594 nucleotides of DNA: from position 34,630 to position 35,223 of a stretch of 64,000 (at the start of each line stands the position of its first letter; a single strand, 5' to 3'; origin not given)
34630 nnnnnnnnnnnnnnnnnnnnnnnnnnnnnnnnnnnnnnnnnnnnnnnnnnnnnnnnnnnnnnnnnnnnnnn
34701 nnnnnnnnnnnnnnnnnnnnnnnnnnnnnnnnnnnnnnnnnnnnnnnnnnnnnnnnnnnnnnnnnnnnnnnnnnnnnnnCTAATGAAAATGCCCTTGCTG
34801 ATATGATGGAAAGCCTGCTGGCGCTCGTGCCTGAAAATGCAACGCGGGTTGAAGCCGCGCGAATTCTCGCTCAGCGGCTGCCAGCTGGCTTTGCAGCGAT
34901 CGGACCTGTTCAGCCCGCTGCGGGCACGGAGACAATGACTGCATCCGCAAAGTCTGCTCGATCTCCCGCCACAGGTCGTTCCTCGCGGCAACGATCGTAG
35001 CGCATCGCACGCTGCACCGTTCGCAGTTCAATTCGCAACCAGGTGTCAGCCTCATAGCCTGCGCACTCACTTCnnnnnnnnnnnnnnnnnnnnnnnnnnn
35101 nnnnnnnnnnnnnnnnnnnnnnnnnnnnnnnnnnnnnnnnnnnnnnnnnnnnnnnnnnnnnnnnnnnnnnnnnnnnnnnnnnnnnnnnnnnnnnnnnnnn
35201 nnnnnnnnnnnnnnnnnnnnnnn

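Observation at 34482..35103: Candidate new SOS switch: non-cleavable CI opposed by a LexA-controlled, convergent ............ protein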

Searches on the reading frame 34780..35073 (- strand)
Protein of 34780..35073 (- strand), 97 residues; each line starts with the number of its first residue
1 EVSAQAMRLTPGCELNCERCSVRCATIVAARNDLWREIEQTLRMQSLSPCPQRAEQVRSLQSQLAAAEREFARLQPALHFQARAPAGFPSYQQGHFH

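Call 5: search_protein_families(library=pfam, proteins=[window:34780-35073:-], max_evalue=0.1)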
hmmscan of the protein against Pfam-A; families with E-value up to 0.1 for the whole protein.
window:34780-35073:- (97 aa): 1 family
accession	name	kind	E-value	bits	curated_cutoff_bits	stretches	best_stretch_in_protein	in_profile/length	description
PF16515.11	HIP1_clath_bdg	-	0.091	13.6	28.8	0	29-82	27-79/99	Clathrin-binding domain of Huntingtin-interacting protein 1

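Call 6: search_protein_families(library=phrogs, proteins=[window:34780-35073:-], max_evalue=0.1)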
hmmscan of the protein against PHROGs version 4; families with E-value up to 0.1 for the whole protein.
window:34780-35073:- (97 aa): 0 families

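Call 8: find_homologous_proteins(query=window:34783-35073:-, max_evalue=0.01)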
Query window:34783-35073:-: 7 candidates shared short words with the query, none scored E <= 0.01.

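Call 22: find_related_loci(query=A3, collection=genome_contigs, flank=4000)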
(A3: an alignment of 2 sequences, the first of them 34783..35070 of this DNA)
Query A3 (96 aa) in genome_contigs; peptide patterns used: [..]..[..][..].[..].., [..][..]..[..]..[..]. (x = any residue, [..] = any of these).
208 stretches matched a pattern, but none encodes a relative of the query by tblastn (E <= 1e-3).

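Call 23: find_related_loci(query=A3, collection=viral_contigs, flank=4000)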
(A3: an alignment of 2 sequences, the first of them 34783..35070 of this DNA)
Query A3 (96 aa) in viral_contigs; peptide patterns used: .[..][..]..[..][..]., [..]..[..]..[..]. (x = any residue, [..] = any of these).
72 stretches matched a pattern; 8 encode a relative of the query (tblastn E <= 1e-3); 8 distinct loci.
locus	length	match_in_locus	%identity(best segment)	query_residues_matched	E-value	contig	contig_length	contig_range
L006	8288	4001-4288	61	1-96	3e-36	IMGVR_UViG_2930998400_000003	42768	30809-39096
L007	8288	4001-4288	63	1-96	3e-36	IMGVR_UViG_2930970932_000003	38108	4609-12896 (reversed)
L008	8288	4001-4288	63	1-96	3e-36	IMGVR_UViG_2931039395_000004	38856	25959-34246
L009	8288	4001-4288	63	1-96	8e-36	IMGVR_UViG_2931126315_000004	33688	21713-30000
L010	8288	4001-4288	63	1-96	6e-36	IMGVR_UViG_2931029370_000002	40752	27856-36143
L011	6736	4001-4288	48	1-96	2e-25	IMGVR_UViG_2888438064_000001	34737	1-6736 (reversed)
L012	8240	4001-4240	26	1-78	2e-7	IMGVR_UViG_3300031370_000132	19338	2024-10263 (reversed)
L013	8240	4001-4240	26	1-78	2e-7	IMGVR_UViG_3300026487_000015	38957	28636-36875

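Call 27: search_dna_similar(query=window:34783-35070:-, collection=phages, mode=protein, max_evalue=0.01)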
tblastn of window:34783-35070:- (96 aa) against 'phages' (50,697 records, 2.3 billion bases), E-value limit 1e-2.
Records with a match: 1; places in all: 1; records where one place covers at least 80% of the query: 0.
Best place of each record, by identity: <60% 1.
By first word of the organism name: Bacteriophage 1.
By host as written in the record: - 1.
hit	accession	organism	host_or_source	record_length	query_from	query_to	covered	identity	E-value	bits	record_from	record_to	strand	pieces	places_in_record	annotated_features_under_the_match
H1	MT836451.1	Bacteriophage sp.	human fecal samples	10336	1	65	68%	34.3%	2e-4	44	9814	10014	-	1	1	record has no annotation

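Call 28: search_dna_similar(query=window:34783-35070:-, collection=plasmids, mode=protein, max_evalue=0.01)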
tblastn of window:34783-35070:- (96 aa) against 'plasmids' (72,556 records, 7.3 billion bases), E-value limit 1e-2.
Records with a match: 1; places in all: 1; records where one place covers at least 80% of the query: 0.
Best place of each record, by identity: <60% 1.
By first word of the organism name: Sphingomonas 1.
By predicted mobility (MOB-suite, as given by PLSDB): non-mobilizable 1.
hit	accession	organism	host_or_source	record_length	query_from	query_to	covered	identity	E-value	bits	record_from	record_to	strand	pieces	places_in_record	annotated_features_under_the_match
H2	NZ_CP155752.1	Sphingomonas parapaucimobilis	Chinese cabbage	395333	1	65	68%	34.3%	7e-4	44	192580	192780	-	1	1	helix-turn-helix transcriptional regulator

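Call 29: get_annotated_region(hit=H1, flank=2500)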
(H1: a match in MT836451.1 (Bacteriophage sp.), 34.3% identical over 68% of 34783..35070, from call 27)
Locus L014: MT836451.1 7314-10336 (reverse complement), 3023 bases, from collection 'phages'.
description: UNVERIFIED: Bacteriophage sp. clone scaffold_2226 genomic sequence.
organism: Bacteriophage sp. (NCBI taxid 38018)
taxonomy: Viruses
host: -; source: human fecal samples; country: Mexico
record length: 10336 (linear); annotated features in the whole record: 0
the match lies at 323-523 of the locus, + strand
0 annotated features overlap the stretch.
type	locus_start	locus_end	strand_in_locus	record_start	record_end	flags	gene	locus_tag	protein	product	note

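Call 30: get_annotated_region(hit=H2, flank=5000)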
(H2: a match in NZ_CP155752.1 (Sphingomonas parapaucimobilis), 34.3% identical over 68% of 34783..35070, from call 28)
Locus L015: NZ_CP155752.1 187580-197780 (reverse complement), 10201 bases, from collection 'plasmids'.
description: Sphingomonas parapaucimobilis strain YK209 plasmid unnamed4, complete sequence
organism: Sphingomonas parapaucimobilis (NCBI taxid 28213)
taxonomy: Bacteria; Pseudomonadota; Alphaproteobacteria; Sphingomonadales; Sphingomonadaceae; Sphingomonas; Sphingomonas parapaucimobilis
host: -; source: Chinese cabbage; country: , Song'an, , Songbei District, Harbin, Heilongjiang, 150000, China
typing (MOB-suite, as given by PLSDB): non-mobilizable
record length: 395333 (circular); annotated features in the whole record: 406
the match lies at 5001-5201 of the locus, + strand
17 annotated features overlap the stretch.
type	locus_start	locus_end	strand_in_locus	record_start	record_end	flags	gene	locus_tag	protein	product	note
CDS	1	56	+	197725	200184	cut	-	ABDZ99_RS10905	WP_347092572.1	phage tail tape measure protein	GO:0016032 - viral process [Evidence IEA]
CDS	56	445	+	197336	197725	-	-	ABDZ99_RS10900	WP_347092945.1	phage tail protein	-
CDS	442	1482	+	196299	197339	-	-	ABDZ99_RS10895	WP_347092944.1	contractile injection system protein, VgrG/Pvc8 family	-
CDS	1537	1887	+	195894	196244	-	-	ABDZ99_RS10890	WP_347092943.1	hypothetical protein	-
CDS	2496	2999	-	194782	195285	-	-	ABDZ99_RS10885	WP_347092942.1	DUF2939 domain-containing protein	-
CDS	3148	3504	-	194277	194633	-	-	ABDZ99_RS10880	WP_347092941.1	hypothetical protein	-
CDS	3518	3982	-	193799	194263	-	-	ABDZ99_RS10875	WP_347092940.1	hypothetical protein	-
CDS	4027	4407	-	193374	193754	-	-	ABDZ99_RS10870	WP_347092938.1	hypothetical protein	-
CDS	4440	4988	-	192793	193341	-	-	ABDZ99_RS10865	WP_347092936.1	helix-turn-helix transcriptional regulator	GO:0006355 - regulation of DNA-templated transcription [Evidence IEA]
CDS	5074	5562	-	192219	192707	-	-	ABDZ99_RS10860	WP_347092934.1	helix-turn-helix transcriptional regulator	-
CDS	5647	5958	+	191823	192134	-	-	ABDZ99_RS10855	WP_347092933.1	YdaS family helix-turn-helix protein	-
CDS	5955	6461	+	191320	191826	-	-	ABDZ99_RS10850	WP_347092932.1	hypothetical protein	-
CDS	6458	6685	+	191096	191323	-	-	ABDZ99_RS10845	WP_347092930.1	hypothetical protein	-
CDS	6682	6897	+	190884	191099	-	-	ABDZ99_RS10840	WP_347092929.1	hypothetical protein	-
CDS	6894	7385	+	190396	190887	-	-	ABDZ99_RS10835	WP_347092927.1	hypothetical protein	-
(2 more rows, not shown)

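Call 35: search_protein_representatives(protein=window:34783-35070:-)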
Query: 96 residues. Proteins with E-value up to 0.001 (for the whole library): 26; up to 1e-10: 7; up to 1e-30: 0. The best 26 are listed.
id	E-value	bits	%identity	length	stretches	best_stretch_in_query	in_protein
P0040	5.6e-30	119.7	63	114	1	2-96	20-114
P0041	1.3e-22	96.2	47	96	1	2-96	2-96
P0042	1.2e-16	77.1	51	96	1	5-90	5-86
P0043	6.4e-14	68.4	44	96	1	1-96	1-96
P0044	2.9e-13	66.3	37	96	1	4-86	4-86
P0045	1.7e-12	63.8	59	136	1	19-76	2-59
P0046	2.5e-12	63.3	46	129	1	3-83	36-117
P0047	5.4e-10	55.9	35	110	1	4-78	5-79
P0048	1.8e-09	54.2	37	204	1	6-89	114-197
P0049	4.9e-09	52.8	46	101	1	6-75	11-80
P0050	8.5e-09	52.0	33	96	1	4-94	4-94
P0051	1.8e-08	51.0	42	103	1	7-75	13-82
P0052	3.8e-08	50.0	57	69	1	27-77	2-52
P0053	5.9e-08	49.3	34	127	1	4-73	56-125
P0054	9.3e-08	48.7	38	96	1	5-77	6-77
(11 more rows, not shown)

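Call 38: find_homologous_proteins(query=A4, max_evalue=0.001)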
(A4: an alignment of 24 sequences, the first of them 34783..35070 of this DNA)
Query A4 (24 sequences) (96 aa, profile of the alignment): 8 proteins with E <= 0.001 among 8000 candidates.
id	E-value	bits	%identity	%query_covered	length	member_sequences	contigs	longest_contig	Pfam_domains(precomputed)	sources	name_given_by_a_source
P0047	3.5e-23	100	35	80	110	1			-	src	-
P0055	1.4e-22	98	38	81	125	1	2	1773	-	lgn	-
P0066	6.9e-22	96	36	72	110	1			-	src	-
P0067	3.3e-20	90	35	74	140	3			-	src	-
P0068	5.2e-20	90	26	81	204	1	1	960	-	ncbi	-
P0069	2.1e-19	88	35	75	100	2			-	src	-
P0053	5.6e-19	86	35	75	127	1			-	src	-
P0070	1.1e-4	41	28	91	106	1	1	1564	-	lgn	-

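Call 42: search_solved_structures(query=A4, max_evalue=10)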
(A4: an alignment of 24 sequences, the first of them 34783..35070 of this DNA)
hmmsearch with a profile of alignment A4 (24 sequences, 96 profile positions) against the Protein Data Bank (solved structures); distinct sequences matched with E-value up to 10: 34.
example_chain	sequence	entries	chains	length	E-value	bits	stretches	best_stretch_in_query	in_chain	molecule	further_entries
7osu_A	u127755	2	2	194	0.011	19.7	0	28-63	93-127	sTIM11noCys-SB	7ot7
8ut1_A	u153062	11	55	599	0.014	19.3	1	9-82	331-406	Neuronal acetylcholine receptor subunit alpha-7,Soluble cytochrome b562 fusion | Neuronal acetylcholine receptor subunit alpha-7,Soluble cytochrome b562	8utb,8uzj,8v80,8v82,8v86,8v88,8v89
7koo_A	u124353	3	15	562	0.017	19.1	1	9-82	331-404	Neuronal acetylcholine receptor subunit alpha-7,Soluble cytochrome b562 fusion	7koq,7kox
6yqy_A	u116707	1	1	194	0.14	16.2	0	28-63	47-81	de novo designed TIM barrel sTIM11noCys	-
7a8s_A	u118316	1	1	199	0.22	15.5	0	28-64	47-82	sTIM11_h3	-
2kmu_A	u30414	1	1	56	0.25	15.4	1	53-89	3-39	ATP-dependent DNA helicase Q4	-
8r8n_A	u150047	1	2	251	0.34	14.9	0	28-63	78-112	HalluTIM2-2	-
5bvl_A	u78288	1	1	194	0.4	14.7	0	28-63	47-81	designed TIM barrel sTIM11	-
2jrk_A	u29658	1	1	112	0.46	14.5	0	20-74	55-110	Mite allergen Blo t 5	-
7d2e_A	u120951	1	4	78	0.5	14.4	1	36-87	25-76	Liprin-alpha-2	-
2jmh_A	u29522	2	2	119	0.53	14.3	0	20-74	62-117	Mite allergen Blo t 5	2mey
4jc0_A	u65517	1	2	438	0.69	14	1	7-45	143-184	Ribosomal protein S12 methylthiotransferase RimO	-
9hs7_A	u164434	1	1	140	0.76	13.8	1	26-87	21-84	Transmembrane protein gp41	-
6z0m_B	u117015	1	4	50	1.2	13.1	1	39-79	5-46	Cys-Ncap strand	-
2qgq_A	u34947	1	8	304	1.6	12.8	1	7-45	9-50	Protein TM_1862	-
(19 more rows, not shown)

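Call 48: predict_structure(alignment_id=A5)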
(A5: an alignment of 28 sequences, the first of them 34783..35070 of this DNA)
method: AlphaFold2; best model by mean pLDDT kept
length: 96 residues; sequences in the alignment: 28
mean_pLDDT: 76.0   pTM: 0.58
mean pLDDT of the five models: 76.0, 74.9, 74.2, 74.0, 71.7
residues with pLDDT >= 90: 40; 70-90: 13; 50-70: 31; < 50: 12
segments of 3 or more residues with pLDDT < 50: 1-3, 78-81
pLDDT, mean of each block of 10 residues (from residue 1): 51 62 85 97 97 98 93 64 50 53
secondary structure, 60 per line:
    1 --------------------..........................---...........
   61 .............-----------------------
elements in order: H21-46 H50-73

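Call 49: find_related_loci(query=A6, collection=genome_contigs, flank=3000)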
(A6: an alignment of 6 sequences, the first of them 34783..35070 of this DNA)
Query A6 (96 aa) in genome_contigs; peptide patterns used: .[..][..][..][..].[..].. (x = any residue, [..] = any of these).
138 stretches matched a pattern; 9 encode a relative of the query (tblastn E <= 1e-3); 9 distinct loci.
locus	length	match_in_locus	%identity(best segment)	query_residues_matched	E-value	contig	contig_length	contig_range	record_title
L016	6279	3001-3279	59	4-96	3e-36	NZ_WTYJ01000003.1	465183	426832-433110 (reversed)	Croceibacterium xixiisoli strain S36 NODE_3_length_465183, whole genome shotgun sequence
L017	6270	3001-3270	59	7-96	3e-32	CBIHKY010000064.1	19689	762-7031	MAG TPA_asm: uncultured Alphaproteobacteria bacterium isolate SRR29710052_binner12_Refined_8 genome assembly, contig: ER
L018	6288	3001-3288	59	1-96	6e-32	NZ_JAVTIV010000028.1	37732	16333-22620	Sphingobium sp. WCS2017Hpa-17 NODE_28_length_37732_cov_24.162080, whole genome shotgun sequence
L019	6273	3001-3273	59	6-96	2e-31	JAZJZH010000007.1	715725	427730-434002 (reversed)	MAG: Pseudomonadota bacterium isolate ADI_H2L1_1_122_18_3-bin016_1 ADIH2L11_B016_1_000000000007, whole genome shotgun se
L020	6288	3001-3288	52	1-96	6e-29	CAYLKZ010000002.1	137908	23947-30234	MAG TPA_asm: uncultured Sphingobium sp. isolate SRP220891_co1_383 genome assembly, contig: NODE_159_length_137908_cov_14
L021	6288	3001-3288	50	1-96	5e-28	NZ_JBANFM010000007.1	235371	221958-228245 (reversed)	Sphingobium aromaticivastans strain DSM 105181 NODE_7_length_235371_cov_125.746177, whole genome shotgun sequence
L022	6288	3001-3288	51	1-96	5e-27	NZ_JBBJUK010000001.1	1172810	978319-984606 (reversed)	Sphingobium sp. AN558 1, whole genome shotgun sequence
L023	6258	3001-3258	52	1-86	2e-24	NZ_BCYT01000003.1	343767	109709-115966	Sphingobium abikonense NBRC 16140, whole genome shotgun sequence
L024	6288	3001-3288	50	1-96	5e-28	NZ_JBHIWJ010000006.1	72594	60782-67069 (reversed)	MAG: Sphingobium sp. isolate MAG22 WDNA01_bin.5.strict_6, whole genome shotgun sequence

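Call 51: find_related_loci(query=A6, collection=viral_contigs, flank=3000)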
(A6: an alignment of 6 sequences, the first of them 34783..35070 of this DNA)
Query A6 (96 aa) in viral_contigs; peptide patterns used: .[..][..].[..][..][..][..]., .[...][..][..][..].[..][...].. (x = any residue, [..] = any of these).
178 stretches matched a pattern; 46 encode a relative of the query (tblastn E <= 1e-3); 45 distinct loci.
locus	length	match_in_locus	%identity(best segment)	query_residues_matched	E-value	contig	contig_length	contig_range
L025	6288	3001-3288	61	1-96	1e-35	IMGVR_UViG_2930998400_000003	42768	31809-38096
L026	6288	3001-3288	63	1-96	1e-35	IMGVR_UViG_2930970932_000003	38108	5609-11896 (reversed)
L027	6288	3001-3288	63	1-96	1e-35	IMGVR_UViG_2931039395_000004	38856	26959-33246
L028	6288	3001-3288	63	1-96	3e-35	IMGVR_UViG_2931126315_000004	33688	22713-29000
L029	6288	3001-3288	63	1-96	3e-35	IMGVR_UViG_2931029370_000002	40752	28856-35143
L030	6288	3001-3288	61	1-96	6e-34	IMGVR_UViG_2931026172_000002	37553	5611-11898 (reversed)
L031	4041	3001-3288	55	1-96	2e-31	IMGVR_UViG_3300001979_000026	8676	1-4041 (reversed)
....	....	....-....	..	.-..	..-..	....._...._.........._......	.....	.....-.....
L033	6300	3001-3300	53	1-96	3e-29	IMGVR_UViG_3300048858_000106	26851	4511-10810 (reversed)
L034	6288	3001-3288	53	1-96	5e-29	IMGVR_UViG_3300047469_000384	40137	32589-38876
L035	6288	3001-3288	54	1-96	5e-29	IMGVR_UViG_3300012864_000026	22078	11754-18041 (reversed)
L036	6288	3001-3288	51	1-96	3e-28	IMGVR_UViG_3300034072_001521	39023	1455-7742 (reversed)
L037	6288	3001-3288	53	1-96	1e-27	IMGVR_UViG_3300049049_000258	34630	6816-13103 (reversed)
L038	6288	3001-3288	50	1-96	1e-27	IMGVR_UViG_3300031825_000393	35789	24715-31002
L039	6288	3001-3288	52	1-96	5e-27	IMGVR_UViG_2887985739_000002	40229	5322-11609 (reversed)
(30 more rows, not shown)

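Call 52: find_related_loci(query=A6, collection=metagenome_contigs, flank=3000)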
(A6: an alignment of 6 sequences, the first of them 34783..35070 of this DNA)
Query A6 (96 aa) in metagenome_contigs; peptide patterns used: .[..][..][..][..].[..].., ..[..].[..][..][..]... (x = any residue, [..] = any of these).
565 stretches matched a pattern; 25 encode a relative of the query (tblastn E <= 1e-3); 25 distinct loci.
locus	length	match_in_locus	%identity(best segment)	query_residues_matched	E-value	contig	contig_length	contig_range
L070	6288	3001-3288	63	1-96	7e-37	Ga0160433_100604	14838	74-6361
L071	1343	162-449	63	1-96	1e-36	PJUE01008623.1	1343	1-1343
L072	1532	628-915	57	1-96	1e-33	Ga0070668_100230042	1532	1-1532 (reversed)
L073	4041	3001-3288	55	1-96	7e-32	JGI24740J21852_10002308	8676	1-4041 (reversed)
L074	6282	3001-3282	53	3-96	9e-31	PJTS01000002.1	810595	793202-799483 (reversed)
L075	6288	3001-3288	52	1-96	2e-30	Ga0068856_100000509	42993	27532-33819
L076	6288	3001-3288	52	1-96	2e-30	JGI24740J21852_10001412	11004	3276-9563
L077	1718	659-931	55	6-96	1e-29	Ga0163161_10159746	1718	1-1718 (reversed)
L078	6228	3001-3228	63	1-76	9e-29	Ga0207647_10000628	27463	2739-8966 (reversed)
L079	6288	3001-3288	50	1-96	5e-28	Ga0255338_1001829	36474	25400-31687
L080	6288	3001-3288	50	1-96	4e-27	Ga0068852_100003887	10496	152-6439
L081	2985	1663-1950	49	1-96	6e-27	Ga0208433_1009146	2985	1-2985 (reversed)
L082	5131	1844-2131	49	1-96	6e-27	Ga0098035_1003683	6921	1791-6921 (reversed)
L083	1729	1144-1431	51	1-96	1e-26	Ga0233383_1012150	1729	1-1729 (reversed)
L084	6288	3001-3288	51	1-96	2e-26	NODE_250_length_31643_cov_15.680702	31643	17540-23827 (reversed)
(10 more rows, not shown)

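Call 58: fold_search(model_id=the predicted structure, library=pdb)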
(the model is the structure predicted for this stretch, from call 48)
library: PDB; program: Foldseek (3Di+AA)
matches with E <= 10: 213; with E <= 0.001: 0
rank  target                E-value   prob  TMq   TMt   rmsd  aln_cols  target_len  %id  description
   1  3txq_A                6.3e-01  0.28  0.29  0.32   9.5        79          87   13  Crystal Structure of phage 44RR small terminase gp16 (released 2011-12-28)
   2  4e4e_D                6.8e-01  0.98  0.48  0.23   1.2        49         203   16  Crystal Structure of the Y34F mutant of Saccharomyces cerevisiae Manganese Superoxide Dismutase (released 2012-08-22)
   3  4f6e_A                6.8e-01  0.98  0.48  0.23   1.2        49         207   16  Crystal Structure of the K182R, A183P mutant manganese superoxide dismutase from Sacchromyces cerevisiae (released 2013-06-12)
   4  4e4e_C                6.8e-01  0.98  0.48  0.23   1.2        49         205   16  Crystal Structure of the Y34F mutant of Saccharomyces cerevisiae Manganese Superoxide Dismutase (released 2012-08-22)
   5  3lsu_A                6.8e-01  0.98  0.48  0.23   1.2        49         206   16  Crystal Structure of SOD2 from Saccharomyces cerevisiae (released 2011-02-23)
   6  9oox_E                7.7e-01  0.98  0.52  0.57   1.1        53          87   19  Cryo-EM Structure of the Escherichia phage HK446 Rip1 in complex with the Enterobacteria phage T6 small terminase (released 2026-02-04)
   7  5j0i                  8.2e-01  0.99  0.51  0.67   1.1        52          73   10  De novo design of protein homo-oligomers with modular hydrogen bond network-mediated specificity (released 2016-05-25)
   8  4f6e_D                8.2e-01  0.97  0.48  0.23   1.2        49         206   16  Crystal Structure of the K182R, A183P mutant manganese superoxide dismutase from Sacchromyces cerevisiae (released 2013-06-12)
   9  4f6e_B                8.7e-01  0.97  0.48  0.23   1.2        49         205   16  Crystal Structure of the K182R, A183P mutant manganese superoxide dismutase from Sacchromyces cerevisiae (released 2013-06-12)
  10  4e4e_A                8.7e-01  0.97  0.48  0.23   1.2        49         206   16  Crystal Structure of the Y34F mutant of Saccharomyces cerevisiae Manganese Superoxide Dismutase (released 2012-08-22)
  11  4e4e_B                8.7e-01  0.97  0.48  0.23   1.1        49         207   16  Crystal Structure of the Y34F mutant of Saccharomyces cerevisiae Manganese Superoxide Dismutase (released 2012-08-22)
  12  9oox_A                9.9e-01  0.97  0.52  0.53   1.0        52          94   17  Cryo-EM Structure of the Escherichia phage HK446 Rip1 in complex with the Enterobacteria phage T6 small terminase (released 2026-02-04)
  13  4b6x_B                9.9e-01  0.33  0.29  0.42   4.5        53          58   21  Crystal structure of in planta processed AvrRps4 (released 2012-09-19)
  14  8szz_0                1.1e+00  0.99  0.53  0.72   0.6        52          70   13  CryoEM Structure of Computationally Designed Nanocage O32-ZL4 (released 2023-11-01)
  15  5j10_A                1.1e+00  0.98  0.52  0.71   0.9        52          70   15  De novo design of protein homo-oligomers with modular hydrogen bond network-mediated specificity (released 2016-05-25)
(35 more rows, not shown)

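Call 67: search_protein_families(library=ncbifam, proteins=[window:34783-35070:-], max_evalue=0.1)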
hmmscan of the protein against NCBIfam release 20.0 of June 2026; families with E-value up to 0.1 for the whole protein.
window:34783-35070:- (96 aa): 0 families
